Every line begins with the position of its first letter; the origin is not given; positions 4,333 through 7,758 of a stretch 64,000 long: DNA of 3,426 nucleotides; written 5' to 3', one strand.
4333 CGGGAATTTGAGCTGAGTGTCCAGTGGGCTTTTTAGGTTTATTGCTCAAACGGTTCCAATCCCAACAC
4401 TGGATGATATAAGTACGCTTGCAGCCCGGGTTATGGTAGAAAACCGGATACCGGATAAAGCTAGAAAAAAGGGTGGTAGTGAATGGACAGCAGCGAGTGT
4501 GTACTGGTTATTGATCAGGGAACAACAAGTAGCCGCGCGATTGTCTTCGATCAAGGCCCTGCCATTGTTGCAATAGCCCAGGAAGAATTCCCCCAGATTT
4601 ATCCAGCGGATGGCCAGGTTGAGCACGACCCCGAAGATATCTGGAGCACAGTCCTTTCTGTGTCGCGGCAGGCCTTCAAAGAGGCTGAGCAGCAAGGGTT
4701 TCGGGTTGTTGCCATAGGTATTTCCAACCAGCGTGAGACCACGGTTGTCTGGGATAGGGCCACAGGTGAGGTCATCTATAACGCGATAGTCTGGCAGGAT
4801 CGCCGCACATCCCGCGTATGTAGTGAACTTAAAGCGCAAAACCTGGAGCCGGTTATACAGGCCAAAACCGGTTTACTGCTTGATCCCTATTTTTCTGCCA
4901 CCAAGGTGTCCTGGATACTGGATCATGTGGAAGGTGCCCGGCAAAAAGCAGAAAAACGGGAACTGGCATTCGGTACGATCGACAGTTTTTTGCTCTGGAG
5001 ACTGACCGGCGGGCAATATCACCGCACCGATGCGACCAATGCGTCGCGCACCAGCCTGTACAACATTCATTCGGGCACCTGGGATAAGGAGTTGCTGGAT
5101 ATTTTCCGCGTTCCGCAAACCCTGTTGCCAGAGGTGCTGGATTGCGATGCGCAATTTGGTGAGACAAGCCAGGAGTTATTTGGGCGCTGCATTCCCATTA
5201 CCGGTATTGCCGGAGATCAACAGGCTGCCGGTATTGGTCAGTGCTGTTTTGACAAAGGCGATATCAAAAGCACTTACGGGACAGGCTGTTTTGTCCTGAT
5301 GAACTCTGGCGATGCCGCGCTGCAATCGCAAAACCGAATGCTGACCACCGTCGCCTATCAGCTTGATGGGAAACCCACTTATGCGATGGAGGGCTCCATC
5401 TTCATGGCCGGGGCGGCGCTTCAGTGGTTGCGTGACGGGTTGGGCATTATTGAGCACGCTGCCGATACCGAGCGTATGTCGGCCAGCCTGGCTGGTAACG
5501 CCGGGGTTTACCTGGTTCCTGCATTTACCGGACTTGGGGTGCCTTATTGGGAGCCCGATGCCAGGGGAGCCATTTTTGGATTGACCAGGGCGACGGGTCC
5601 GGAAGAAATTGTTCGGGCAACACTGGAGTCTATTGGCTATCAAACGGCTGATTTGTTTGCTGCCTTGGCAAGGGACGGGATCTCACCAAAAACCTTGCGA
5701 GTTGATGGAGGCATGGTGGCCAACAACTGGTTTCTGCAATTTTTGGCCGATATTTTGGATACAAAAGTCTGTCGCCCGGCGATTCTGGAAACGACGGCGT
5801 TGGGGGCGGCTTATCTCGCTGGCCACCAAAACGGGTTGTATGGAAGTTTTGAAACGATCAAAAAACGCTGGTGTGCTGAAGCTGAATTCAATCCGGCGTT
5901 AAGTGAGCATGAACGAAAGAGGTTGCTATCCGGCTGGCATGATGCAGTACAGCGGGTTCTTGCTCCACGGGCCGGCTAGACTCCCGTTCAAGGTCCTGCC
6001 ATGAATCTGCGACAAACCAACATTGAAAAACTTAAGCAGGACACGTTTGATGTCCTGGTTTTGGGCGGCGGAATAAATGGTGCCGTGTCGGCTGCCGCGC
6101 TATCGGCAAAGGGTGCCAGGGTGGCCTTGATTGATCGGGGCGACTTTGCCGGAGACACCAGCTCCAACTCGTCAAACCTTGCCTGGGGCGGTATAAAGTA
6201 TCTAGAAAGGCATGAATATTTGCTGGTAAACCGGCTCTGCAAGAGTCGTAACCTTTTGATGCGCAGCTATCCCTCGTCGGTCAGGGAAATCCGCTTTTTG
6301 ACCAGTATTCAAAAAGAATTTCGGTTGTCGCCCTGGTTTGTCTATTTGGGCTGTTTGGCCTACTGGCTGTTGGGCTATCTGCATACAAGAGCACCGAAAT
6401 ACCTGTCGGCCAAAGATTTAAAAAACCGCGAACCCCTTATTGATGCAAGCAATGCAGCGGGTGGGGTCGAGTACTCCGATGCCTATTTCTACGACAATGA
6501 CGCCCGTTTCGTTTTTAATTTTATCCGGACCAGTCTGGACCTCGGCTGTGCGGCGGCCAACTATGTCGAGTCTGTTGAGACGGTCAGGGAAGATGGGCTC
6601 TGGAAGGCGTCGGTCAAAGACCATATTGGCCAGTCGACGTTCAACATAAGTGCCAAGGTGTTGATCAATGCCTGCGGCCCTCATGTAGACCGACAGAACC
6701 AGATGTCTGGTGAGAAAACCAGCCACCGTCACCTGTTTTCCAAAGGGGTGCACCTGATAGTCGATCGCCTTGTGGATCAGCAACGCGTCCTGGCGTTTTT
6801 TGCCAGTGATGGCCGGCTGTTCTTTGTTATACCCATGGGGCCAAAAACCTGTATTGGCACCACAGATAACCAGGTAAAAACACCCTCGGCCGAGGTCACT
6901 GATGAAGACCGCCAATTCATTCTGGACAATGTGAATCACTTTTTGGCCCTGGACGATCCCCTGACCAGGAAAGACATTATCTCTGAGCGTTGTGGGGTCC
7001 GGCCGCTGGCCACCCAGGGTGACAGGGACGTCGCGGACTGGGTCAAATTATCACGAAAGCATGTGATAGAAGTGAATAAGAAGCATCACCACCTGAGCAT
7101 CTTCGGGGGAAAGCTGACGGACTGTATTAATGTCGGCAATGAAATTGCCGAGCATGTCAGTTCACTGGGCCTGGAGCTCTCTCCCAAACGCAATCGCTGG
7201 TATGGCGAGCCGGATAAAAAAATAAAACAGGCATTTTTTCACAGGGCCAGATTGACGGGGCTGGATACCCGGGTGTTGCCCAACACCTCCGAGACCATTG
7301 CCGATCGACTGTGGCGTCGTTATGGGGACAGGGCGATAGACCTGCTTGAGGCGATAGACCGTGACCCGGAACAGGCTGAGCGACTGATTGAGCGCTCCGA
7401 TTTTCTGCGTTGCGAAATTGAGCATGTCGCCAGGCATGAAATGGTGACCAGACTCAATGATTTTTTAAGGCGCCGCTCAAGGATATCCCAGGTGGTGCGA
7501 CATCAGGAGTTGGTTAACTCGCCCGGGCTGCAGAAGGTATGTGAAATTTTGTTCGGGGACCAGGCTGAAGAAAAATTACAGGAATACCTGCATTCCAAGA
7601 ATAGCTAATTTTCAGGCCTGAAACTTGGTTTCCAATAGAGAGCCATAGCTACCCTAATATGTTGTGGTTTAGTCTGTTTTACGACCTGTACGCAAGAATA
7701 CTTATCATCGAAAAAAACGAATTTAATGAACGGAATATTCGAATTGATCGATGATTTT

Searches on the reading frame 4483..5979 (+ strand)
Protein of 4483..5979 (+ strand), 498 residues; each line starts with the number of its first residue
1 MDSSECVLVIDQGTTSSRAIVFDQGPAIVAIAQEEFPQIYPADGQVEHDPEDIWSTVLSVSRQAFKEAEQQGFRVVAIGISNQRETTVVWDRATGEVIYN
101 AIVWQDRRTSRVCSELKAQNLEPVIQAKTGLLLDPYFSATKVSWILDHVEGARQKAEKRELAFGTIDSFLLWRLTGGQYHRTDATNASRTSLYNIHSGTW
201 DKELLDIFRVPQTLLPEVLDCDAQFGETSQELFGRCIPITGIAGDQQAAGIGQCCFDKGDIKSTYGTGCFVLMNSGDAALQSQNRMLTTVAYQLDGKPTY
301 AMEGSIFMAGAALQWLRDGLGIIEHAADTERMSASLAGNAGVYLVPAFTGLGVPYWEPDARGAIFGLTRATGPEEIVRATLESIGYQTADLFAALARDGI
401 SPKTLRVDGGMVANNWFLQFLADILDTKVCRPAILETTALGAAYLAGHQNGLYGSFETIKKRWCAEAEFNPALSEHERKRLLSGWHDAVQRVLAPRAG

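Call 58: search_protein_families(library=pfam, proteins=[window:4483-5979:+], max_evalue=0.00001)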
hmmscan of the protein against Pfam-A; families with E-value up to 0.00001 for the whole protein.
window:4483-5979:+ (498 aa): 2 families
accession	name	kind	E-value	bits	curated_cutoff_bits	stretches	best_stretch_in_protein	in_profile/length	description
PF00370.27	FGGY_N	-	4.1e-73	246.4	28.8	1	7-252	2-245/245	FGGY family of carbohydrate kinases, N-terminal domain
PF02782.22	FGGY_C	-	6.3e-42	144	27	1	263-448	3-196/198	FGGY family of carbohydrate kinases, C-terminal domain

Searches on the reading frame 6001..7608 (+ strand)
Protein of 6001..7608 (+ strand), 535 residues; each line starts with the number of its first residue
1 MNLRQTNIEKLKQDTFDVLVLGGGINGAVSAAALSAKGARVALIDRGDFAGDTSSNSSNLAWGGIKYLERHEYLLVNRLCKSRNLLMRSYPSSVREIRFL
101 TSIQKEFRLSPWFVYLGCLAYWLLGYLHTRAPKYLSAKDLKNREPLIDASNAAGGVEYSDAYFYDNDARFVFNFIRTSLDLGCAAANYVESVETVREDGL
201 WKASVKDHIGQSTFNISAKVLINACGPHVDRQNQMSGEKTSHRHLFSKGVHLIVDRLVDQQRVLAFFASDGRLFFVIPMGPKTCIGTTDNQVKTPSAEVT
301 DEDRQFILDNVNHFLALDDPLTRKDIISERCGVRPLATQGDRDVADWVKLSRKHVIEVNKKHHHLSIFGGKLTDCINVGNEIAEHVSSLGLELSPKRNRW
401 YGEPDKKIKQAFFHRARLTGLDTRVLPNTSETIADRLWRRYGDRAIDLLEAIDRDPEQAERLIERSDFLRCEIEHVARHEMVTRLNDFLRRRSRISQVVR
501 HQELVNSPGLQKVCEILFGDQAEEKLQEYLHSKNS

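Call 58: search_protein_families(library=pfam, proteins=[window:6001-7608:+], max_evalue=0.00001)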
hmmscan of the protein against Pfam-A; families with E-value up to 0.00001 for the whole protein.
window:6001-7608:+ (535 aa): 2 families
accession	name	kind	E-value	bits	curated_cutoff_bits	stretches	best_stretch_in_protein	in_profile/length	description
PF01266.30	DAO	-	5.5e-36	125.2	27.9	1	17-341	1-317/353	FAD dependent oxidoreductase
PF16901.10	DAO_C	-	4.8e-15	56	31.4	1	428-502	27-103/126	C-terminal domain of alpha-glycerophosphate oxidase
